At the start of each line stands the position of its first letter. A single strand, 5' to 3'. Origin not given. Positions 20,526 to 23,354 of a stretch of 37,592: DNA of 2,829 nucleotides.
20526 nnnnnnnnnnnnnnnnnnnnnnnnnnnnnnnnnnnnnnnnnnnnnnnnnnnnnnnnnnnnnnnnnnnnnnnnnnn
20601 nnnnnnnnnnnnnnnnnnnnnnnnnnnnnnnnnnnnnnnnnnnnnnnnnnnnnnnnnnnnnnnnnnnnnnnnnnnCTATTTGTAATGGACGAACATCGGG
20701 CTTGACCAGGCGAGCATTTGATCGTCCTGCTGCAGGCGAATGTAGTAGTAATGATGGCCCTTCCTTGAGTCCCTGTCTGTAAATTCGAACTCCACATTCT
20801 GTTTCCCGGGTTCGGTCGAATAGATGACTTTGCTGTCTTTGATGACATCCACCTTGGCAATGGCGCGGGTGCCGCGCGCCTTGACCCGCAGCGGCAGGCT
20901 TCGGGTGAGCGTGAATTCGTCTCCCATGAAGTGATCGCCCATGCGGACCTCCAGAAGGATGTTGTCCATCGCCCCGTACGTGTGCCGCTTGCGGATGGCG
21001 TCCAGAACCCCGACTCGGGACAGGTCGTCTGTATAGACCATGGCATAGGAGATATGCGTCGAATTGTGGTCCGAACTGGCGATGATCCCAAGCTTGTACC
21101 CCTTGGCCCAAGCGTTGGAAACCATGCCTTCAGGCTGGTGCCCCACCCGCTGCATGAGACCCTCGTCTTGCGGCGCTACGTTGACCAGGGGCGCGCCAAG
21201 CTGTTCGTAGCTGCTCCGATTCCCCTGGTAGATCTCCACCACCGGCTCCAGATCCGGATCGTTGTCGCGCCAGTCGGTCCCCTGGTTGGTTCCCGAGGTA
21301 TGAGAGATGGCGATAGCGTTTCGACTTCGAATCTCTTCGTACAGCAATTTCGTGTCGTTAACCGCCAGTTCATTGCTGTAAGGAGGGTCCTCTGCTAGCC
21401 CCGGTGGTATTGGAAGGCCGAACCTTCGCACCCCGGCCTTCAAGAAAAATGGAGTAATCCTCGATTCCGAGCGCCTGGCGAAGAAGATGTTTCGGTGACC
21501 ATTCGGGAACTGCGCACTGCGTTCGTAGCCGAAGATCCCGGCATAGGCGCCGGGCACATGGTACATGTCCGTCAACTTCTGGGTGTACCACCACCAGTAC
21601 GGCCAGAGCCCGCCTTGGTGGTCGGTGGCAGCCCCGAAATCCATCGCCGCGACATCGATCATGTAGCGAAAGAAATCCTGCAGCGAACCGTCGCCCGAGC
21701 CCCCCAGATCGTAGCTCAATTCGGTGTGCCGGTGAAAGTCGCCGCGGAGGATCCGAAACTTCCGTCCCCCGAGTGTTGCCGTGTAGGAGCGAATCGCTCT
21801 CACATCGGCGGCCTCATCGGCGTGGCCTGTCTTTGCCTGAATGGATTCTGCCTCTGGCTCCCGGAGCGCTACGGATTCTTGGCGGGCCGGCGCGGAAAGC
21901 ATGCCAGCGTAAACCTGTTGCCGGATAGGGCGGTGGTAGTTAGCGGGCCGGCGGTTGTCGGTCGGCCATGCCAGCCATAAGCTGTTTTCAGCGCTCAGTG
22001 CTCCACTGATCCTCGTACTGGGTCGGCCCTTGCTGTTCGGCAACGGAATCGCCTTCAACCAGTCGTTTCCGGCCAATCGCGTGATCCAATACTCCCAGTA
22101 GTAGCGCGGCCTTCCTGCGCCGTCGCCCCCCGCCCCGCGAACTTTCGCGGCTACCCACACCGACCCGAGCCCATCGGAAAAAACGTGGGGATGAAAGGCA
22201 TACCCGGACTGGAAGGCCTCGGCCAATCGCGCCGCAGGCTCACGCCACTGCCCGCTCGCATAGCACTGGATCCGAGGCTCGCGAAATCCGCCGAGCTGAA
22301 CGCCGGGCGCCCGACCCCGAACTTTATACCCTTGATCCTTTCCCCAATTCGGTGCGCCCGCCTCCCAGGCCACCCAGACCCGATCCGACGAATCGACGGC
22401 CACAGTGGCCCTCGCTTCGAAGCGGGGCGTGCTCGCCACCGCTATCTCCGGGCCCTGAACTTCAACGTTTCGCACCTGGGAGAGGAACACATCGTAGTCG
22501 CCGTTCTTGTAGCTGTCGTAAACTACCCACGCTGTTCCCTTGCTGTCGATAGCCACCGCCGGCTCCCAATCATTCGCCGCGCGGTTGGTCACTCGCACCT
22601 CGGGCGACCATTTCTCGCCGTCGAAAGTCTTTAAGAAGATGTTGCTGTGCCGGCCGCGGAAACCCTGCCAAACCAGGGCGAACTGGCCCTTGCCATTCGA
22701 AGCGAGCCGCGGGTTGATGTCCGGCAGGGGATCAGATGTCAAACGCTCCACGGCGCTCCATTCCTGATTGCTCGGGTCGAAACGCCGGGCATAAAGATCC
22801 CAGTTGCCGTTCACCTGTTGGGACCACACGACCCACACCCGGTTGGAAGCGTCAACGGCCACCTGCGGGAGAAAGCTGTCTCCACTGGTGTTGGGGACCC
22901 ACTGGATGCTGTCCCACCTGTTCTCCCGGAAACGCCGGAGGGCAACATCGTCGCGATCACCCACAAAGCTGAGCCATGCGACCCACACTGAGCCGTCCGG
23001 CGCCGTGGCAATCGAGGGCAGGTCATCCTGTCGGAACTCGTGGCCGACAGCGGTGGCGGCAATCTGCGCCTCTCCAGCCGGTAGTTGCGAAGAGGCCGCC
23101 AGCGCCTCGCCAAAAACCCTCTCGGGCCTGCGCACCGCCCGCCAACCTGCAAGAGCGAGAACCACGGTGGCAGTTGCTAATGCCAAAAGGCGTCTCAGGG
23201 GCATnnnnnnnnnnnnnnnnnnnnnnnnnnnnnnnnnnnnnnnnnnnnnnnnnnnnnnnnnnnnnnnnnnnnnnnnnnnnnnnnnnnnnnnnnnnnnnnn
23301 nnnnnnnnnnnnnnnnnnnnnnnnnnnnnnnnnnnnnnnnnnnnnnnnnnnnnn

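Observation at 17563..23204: Convergent paralogous beta-propeller + PHP-superfamily metallohydrolase fusions closing two glycan operons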

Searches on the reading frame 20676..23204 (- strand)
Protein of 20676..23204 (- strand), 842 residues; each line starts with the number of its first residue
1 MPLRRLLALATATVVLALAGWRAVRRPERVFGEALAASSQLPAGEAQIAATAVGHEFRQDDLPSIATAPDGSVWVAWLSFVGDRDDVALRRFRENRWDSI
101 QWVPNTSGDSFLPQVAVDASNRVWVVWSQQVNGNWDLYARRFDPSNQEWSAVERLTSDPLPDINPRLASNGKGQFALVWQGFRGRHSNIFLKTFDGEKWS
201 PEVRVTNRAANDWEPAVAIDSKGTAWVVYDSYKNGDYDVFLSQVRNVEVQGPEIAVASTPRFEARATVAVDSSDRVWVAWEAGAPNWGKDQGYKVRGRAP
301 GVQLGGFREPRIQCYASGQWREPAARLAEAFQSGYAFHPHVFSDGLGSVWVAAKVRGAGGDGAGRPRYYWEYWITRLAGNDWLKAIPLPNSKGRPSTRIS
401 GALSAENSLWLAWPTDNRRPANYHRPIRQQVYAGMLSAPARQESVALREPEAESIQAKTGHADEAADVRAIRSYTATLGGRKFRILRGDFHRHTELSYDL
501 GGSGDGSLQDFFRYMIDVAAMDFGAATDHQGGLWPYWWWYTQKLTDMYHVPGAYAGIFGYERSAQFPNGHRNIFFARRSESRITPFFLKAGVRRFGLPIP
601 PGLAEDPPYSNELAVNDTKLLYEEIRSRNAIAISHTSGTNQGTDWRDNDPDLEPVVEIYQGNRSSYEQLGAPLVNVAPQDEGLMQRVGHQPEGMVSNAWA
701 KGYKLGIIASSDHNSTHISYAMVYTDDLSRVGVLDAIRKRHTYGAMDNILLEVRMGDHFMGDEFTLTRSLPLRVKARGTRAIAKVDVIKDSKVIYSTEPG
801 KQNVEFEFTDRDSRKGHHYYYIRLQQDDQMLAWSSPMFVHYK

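Call 3: search_protein_families(library=pfam, proteins=[window:20676-23204:-], max_evalue=1)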
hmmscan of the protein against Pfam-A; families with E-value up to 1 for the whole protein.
window:20676-23204:- (842 aa): 2 families
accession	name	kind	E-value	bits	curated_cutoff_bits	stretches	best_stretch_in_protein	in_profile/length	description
PF12228.14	DUF3604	-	0.00016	20.7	20.4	1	537-588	136-191/591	Protein of unknown function (DUF3604)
PF23047.1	DUF7038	-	0.058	13.9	27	0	191-240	23-72/93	Domain of unknown function (DUF7038)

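Call 4: search_protein_families(library=ncbifam, proteins=[window:20676-23204:-], max_evalue=1)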
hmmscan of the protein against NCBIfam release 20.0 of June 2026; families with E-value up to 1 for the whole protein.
window:20676-23204:- (842 aa): 3 families
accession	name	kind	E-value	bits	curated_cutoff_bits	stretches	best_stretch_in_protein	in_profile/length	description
NF053835.1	PDIAV_lipo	equivalog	0.00023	20.7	90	1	62-229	42-216/458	PDIAV motif-containing lipoprotein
NF010369.0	PRK13795.1-4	equivalog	0.076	11.2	1086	1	78-143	359-421/633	hypothetical protein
TIGR04275.1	beta_prop_Msarc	repeat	0.77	9.6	85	0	124-139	20-35/40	beta-propeller repeat protein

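Call 7: search_solved_structures(query=window:20676-23204:-, max_evalue=10, show_alignments=3)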
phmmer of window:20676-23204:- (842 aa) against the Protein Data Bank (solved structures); distinct sequences matched with E-value up to 10: 3.
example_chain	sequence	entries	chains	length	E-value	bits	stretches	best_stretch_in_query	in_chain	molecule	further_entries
1z47_A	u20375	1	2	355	0.0096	17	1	126-229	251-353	putative ABC-transporter ATP-binding protein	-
5uy3_H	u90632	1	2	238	0.21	12.6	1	39-93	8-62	Antibody PGT144 Fab heavy chain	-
1wj6_A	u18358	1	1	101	1.5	9.8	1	200-280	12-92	KIAA0049 protein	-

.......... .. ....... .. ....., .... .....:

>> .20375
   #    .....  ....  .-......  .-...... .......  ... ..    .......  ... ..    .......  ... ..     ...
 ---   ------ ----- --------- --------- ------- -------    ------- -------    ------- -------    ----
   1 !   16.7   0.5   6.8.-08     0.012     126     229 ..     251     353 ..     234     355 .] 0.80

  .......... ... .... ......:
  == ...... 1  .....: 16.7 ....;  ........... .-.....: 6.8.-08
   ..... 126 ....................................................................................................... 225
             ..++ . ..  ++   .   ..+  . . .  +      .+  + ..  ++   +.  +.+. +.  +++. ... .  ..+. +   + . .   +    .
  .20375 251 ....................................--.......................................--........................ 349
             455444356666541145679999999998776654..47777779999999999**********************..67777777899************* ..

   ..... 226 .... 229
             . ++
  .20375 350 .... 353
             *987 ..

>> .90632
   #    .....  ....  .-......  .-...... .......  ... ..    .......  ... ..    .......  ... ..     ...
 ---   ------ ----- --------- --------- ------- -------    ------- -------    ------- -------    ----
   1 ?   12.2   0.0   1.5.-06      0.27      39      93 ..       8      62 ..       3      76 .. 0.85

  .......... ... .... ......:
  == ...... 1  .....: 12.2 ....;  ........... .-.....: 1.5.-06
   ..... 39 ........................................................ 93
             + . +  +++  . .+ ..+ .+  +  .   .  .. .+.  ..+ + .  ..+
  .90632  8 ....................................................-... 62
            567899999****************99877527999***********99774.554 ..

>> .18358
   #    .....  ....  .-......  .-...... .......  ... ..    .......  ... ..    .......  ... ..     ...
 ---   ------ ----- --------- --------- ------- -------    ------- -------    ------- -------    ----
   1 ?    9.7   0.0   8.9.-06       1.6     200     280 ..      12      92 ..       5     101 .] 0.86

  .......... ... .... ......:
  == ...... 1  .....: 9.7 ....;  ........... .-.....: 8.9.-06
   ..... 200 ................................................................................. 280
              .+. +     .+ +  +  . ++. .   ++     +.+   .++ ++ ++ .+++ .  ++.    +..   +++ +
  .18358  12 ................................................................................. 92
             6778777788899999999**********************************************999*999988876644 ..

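Call 10: find_homologous_proteins(query=window:20676-23204:-, max_evalue=0.001)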
Query window:20676-23204:- (842 aa): 1218 proteins with E <= 0.001 among 8000 candidates; the best 120 are listed.
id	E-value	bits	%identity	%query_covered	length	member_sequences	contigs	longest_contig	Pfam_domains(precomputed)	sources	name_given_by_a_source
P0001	0.0e+0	1968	100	100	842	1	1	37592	-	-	-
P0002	0.0e+0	1374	71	95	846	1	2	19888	PF12228.15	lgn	-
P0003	0.0e+0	1345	70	96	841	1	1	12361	PF12228.15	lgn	-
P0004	0.0e+0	1327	69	97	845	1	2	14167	-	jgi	jgi:hypothetical protein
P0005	0.0e+0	1325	70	97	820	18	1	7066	-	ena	-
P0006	0.0e+0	1319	69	96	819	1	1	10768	-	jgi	jgi:hypothetical protein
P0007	0.0e+0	1315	70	95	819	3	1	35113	-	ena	-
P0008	0.0e+0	1314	69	95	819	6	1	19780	-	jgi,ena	jgi:hypothetical protein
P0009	0.0e+0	1307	66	100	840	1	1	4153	-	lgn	-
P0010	0.0e+0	1303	68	96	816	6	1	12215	PF07494.18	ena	-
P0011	0.0e+0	1302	68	95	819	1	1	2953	PF26549.1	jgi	jgi:hypothetical protein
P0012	0.0e+0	1302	70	94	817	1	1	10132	-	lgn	-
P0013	0.0e+0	1299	68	97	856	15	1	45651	PF12228.15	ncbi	-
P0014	0.0e+0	1299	67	99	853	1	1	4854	PF12228.15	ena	-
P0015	0.0e+0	1294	69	95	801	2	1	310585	PF26549.1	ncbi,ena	-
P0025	0.0e+0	1277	65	99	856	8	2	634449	-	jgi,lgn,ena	-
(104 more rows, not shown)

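Call 23: find_encoding_contigs(protein=P0025, flank=8000, max_places=3)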
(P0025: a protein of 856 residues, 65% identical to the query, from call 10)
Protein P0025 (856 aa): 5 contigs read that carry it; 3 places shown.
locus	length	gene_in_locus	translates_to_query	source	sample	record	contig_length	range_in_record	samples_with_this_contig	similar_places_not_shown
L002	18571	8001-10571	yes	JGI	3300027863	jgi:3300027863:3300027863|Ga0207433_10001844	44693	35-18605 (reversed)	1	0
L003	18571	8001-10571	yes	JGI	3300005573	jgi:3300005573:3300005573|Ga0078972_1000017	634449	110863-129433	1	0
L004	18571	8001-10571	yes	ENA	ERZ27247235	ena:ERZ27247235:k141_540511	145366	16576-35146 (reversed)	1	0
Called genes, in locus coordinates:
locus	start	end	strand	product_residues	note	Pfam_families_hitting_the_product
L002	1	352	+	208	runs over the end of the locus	PF00072:Response_reg, PF13560:HTH_31, PF01381:HTH_3, PF12844:HTH_19, PF13443:HTH_26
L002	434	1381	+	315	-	PF01261:AP_endonuc_2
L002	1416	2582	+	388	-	PF01408:GFO_IDH_MocA, PF02894:GFO_IDH_MocA_C, PF22725:GFO_IDH_MocA_C3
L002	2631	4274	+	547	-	PF00884:Sulfatase, PF01663:Phosphodiest, PF16347:SGSH_C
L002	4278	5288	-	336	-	PF13439:Glyco_transf_4, PF13579:Glyco_trans_4_4, PF20706:GT4-conflict, PF00534:Glycos_transf_1, PF13692:Glyco_trans_1_4, PF13524:Glyco_trans_1_2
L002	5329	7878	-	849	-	-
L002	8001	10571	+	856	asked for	-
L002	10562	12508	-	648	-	-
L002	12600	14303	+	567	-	PF01019:G_glu_transpept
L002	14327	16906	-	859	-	PF02810:SEC-C, PF25948:DUF7986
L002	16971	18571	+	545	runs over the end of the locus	?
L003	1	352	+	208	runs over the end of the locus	PF00072:Response_reg, PF13560:HTH_31, PF01381:HTH_3, PF12844:HTH_19, PF13443:HTH_26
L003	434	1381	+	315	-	PF01261:AP_endonuc_2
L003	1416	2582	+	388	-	PF01408:GFO_IDH_MocA, PF02894:GFO_IDH_MocA_C, PF22725:GFO_IDH_MocA_C3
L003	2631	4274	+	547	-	PF00884:Sulfatase, PF01663:Phosphodiest (weak), PF16347:SGSH_C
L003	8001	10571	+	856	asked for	-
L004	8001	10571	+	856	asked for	-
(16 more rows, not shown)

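Call 58: find_encoding_contigs(protein=P0015, flank=7000, max_places=2)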
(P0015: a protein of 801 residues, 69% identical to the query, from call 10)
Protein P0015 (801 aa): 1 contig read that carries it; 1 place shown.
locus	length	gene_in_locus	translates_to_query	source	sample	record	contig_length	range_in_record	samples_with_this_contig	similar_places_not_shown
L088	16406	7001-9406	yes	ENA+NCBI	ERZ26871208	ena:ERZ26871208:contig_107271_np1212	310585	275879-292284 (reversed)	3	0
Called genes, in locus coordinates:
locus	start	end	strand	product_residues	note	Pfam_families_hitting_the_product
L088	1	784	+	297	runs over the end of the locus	PF00561:Abhydrolase_1, PF12146:Hydrolase_4 (weak), PF12697:Abhydrolase_6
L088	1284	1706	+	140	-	PF13378:MR_MLE_C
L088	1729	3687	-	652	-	PF00903:Glyoxalase (faint), PF13669:Glyoxalase_4 (faint), PF18029:Glyoxalase_6 (faint)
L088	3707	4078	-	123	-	PF02537:CRCB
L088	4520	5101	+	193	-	PF01066:CDP-OH_P_transf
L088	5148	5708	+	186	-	-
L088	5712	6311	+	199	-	PF02698:DUF218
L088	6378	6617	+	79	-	-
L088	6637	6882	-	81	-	-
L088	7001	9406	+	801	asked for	PF26549:Tricorn_N (faint)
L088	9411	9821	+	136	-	PF22636:FlK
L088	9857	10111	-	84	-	PF13470:PIN_3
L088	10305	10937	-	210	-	-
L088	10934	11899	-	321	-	PF04613:LpxD, PF21711:DCTN5 (faint), PF25084:LbH_EIF2B (weak), PF25087:GMPPB_C, PF00132:Hexapep, PF25084:LbH_EIF2B (weak), PF00132:Hexapep, PF25087:GMPPB_C (weak)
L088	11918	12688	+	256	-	PF00132:Hexapep (weak), PF25084:LbH_EIF2B (faint), PF25087:GMPPB_C (faint), PF00132:Hexapep (weak), PF13720:Acetyltransf_11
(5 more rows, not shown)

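Call 79: search_dna_similar(query=window:20679-23204:-, collection=plasmids, mode=protein, max_evalue=10, max_rows=60)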
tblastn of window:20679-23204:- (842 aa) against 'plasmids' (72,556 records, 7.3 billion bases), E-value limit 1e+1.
Records with a match: 58; places in all: 61; records where one place covers at least 80% of the query: 1.
Best place of each record, by identity: <60% 58.
By first word of the organism name: Pantoea 15; Rhizobium 11; Azospirillum 6; Streptomyces 3; Deinococcus 3; Haloarcula 2; Ralstonia 2; Hymenobacter 2; Salipiger 2; Methylosinus 2; and 10 more.
By predicted mobility (MOB-suite, as given by PLSDB): non-mobilizable 48; mobilizable 7; conjugative 3.
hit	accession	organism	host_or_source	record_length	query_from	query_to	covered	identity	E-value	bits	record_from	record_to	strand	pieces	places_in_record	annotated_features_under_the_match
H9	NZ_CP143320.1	Cetobacterium somerae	intestine of Yellow Catfish,pure culture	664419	63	842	93%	23.5%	5e-24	117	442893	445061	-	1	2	hypothetical protein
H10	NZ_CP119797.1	Halomontanus rarus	cell culture,sediment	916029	511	837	39%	24.6%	3e-12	79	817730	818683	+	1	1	DUF3604 domain-containing protein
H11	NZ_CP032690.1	Rhizobium sp. CCGE532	Phaseolus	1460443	483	814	39%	22.0%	5e-1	42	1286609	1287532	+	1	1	record has no annotation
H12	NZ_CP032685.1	Rhizobium sp. CCGE531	Phaseolus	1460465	483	814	39%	22.0%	5e-1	42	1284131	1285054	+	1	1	record has no annotation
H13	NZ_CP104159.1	Rhizobium sp. CB3060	Leucaena leucocephala,cell culture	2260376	483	814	39%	21.7%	2e+0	40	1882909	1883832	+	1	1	record has no annotation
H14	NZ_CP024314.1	Rhizobium sp. NXC24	Phaseolus vulgaris,cell culture,plant ...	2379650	483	814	39%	21.7%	2e+0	40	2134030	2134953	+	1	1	record has no annotation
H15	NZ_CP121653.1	Rhizobium sp. CB3171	Calliandra calothyrsus,cell culture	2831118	483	814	39%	21.7%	2e+0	40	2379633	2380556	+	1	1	record has no annotation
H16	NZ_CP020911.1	Rhizobium etli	Phaseolus vulgaris,cell culture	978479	483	814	39%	21.7%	2e+0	40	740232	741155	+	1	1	hypothetical protein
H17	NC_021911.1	Rhizobium etli bv. mimosae str. Mim1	Mimosa affinis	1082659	483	814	39%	21.7%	2e+0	40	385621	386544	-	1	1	record has no annotation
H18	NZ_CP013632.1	Rhizobium sp. N324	Phaseolus vulgaris,Whole ...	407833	483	814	39%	21.3%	9e+0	38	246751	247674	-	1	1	hypothetical protein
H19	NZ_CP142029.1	Haloarcula sp. GH36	cell culture,inland salt lake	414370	537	794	31%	25.6%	3e-8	66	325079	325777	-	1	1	DUF3604 domain-containing protein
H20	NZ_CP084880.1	Natrinema halophilum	pure culture,salt mine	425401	511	794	34%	22.1%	1e-4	54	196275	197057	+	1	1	DUF3604 domain-containing protein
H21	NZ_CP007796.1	Azospirillum argentinense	Triticum aestivum L.,Root,wheat ...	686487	512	798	34%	21.1%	6e+0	38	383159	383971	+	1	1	hypothetical protein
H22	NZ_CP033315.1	Azospirillum brasilense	rhizosphere soil of Digitaria ...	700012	512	798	34%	21.1%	7e+0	38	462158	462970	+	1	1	hypothetical protein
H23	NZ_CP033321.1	Azospirillum brasilense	rhizosphere soil of Cynodon ...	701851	512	798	34%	21.1%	7e+0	38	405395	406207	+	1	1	hypothetical protein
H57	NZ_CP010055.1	Hymenobacter sp. DG25B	single cell,soil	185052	692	837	17%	27.2%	6e-1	42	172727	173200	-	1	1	CehA/McbA family metallohydrolase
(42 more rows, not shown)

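Call 80: get_annotated_region(hit=H9, flank=9000)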
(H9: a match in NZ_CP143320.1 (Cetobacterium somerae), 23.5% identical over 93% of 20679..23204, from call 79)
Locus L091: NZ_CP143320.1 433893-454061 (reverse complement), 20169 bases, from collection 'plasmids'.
description: Cetobacterium somerae strain ceto plasmid p1, complete sequence
organism: Cetobacterium somerae (NCBI taxid 188913)
taxonomy: Bacteria; Fusobacteriota; Fusobacteriia; Fusobacteriales; Fusobacteriaceae; Cetobacterium; Cetobacterium somerae
host: -; source: intestine of Yellow Catfish,pure culture; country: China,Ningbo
typing (MOB-suite, as given by PLSDB): non-mobilizable
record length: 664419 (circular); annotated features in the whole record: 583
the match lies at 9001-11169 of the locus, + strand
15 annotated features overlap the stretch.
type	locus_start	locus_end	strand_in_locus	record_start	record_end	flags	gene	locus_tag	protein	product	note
CDS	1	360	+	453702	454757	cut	-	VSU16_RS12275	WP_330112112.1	SIS domain-containing protein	GO:1901135 - carbohydrate derivative metabolic process [Evidence IEA]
CDS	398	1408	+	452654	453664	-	-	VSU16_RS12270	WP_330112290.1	SIS domain-containing protein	GO:0005975 - carbohydrate metabolic process [Evidence IEA]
CDS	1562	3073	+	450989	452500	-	-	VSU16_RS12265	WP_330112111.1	glutathione ABC transporter substrate-binding protein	-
CDS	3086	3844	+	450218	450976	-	-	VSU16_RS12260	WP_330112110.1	creatininase family protein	-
CDS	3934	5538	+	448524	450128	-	-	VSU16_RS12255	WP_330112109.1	AAA family ATPase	-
CDS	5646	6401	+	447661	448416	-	-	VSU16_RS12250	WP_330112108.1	transporter substrate-binding domain-containing protein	-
CDS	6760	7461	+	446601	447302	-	-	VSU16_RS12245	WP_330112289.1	Crp/Fnr family transcriptional regulator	GO:0006355 - regulation of DNA-templated transcription [Evidence IEA]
CDS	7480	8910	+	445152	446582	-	-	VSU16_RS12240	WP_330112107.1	glycoside-pentoside-hexuronide (GPH):cation symporter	GO:0008643 - carbohydrate transport [Evidence IEA]; GO:0006812 - monoatomic cation transport [Evidence IEA]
CDS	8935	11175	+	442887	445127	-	-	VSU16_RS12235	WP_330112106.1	hypothetical protein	-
CDS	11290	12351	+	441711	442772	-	-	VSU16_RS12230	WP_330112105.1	efflux RND transporter periplasmic adaptor subunit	GO:0006810 - transport [Evidence IEA]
CDS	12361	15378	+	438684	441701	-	-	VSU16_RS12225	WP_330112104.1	efflux RND transporter permease subunit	-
CDS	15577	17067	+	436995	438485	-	-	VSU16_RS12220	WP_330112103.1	sugar ABC transporter ATP-binding protein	-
CDS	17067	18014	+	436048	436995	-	-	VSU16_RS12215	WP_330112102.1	ribose ABC transporter permease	-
CDS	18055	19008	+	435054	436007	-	-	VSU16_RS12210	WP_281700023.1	substrate-binding domain-containing protein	-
CDS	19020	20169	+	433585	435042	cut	xylB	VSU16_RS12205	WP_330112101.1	xylulokinase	GO:0042732 - D-xylose metabolic process [Evidence IEA]; GO:0005997 - xylulose metabolic process [Evidence IEA]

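Call 81: get_annotated_region(hit=H57, flank=5000)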
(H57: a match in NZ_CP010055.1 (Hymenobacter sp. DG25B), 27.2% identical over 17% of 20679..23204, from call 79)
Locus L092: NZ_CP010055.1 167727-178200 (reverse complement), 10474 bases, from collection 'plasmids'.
description: Hymenobacter sp. DG25B plasmid unnamed, complete sequence
organism: Hymenobacter sp. DG25B (NCBI taxid 1385664)
taxonomy: Bacteria; Bacteroidota; Cytophagia; Cytophagales; Hymenobacteraceae; Hymenobacter; Hymenobacter sp. DG25B
host: -; source: single cell,soil; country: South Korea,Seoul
typing (MOB-suite, as given by PLSDB): mobilizable; replicon rep_cluster_1231; relaxase MOBB
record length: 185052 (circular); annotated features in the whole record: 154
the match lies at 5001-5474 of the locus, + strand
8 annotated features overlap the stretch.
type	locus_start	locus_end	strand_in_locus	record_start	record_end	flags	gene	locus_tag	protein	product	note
CDS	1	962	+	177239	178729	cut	-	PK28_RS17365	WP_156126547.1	hypothetical protein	-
CDS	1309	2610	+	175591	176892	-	-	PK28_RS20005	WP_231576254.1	lamin tail domain-containing protein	-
CDS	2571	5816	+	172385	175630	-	-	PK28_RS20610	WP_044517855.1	CehA/McbA family metallohydrolase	-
CDS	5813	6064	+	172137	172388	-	-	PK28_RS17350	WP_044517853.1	T9SS type A sorting domain-containing protein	-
CDS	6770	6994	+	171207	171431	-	-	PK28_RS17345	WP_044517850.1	hypothetical protein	-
CDS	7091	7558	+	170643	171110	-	umuD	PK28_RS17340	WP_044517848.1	translesion error-prone DNA polymerase V autoproteolytic subunit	-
CDS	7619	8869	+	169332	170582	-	-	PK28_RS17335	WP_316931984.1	Y-family DNA polymerase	-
CDS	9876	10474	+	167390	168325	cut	-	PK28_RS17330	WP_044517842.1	replication initiation protein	GO:0006270 - DNA replication initiation [Evidence IEA]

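Call 84: search_dna_similar(query=L092:4419-5486:+, collection=plasmids, mode=protein, max_evalue=0.001, max_rows=60, rows=spread)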
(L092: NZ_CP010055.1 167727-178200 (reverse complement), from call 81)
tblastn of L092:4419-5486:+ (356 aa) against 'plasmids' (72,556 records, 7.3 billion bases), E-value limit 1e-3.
Records with a match: 14; places in all: 14; records where one place covers at least 80% of the query: 6.
Best place of each record, by identity: >=99% 1; <60% 13.
By first word of the organism name: Streptomyces 6; Hymenobacter 3; Marinobacter 1; Croceicoccus 1; Kitasatospora 1; Enterococcus 1; Natrinema 1.
By predicted mobility (MOB-suite, as given by PLSDB): non-mobilizable 10; mobilizable 4.
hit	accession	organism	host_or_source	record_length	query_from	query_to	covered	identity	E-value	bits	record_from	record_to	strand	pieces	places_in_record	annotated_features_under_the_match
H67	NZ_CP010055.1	Hymenobacter sp. DG25B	single cell,soil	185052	1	356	100%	100.0%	0e+0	690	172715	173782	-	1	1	CehA/McbA family metallohydrolase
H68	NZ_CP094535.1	Hymenobacter monticola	Single cell,a pond on the Huanglong ...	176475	1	356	100%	51.3%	4e-95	317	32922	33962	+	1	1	CehA/McbA family metallohydrolase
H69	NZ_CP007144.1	Hymenobacter swuensis DY53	-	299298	45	355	87%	53.7%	4e-87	293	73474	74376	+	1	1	T9SS type A sorting domain-containing protein | hypothetical protein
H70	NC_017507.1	Marinobacter adhaerens HP15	German Wadden Sea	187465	2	295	83%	25.1%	4e-6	56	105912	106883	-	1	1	PKD domain-containing protein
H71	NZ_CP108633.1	Streptomyces sp. NBC_01136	-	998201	5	298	83%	24.5%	4e-5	53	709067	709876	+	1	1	CehA/McbA family metallohydrolase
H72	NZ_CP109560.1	Streptomyces sp. NBC_01384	-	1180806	5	298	83%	24.5%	4e-5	53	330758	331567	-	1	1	record has no annotation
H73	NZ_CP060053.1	Croceicoccus marinus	prokaryote,marine sediment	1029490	5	278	77%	25.3%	9e-4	49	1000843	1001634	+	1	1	none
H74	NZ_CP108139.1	Streptomyces sp. NBC_00184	-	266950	5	277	77%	24.2%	9e-4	49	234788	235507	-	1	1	CehA/McbA family metallohydrolase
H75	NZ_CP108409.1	Kitasatospora sp. NBC_01300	-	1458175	5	263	73%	25.3%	7e-5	52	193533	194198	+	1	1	record has no annotation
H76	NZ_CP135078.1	Streptomyces parvus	bacteria,cell culture,soil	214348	5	263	73%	24.4%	1e-5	55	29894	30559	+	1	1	CehA/McbA family metallohydrolase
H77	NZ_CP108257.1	Streptomyces sp. NBC_00057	-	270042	5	263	73%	23.7%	8e-5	52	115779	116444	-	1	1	CehA/McbA family metallohydrolase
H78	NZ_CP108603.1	Streptomyces sp. NBC_01175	-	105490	5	263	73%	23.7%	4e-4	50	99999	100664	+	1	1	CehA/McbA family metallohydrolase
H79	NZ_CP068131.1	Enterococcus casseliflavus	-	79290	4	111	30%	31.2%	5e-4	50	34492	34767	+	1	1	CehA/McbA family metallohydrolase | hypothetical protein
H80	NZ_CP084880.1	Natrinema halophilum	pure culture,salt mine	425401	199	285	24%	33.3%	3e-5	54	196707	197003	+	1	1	DUF3604 domain-containing protein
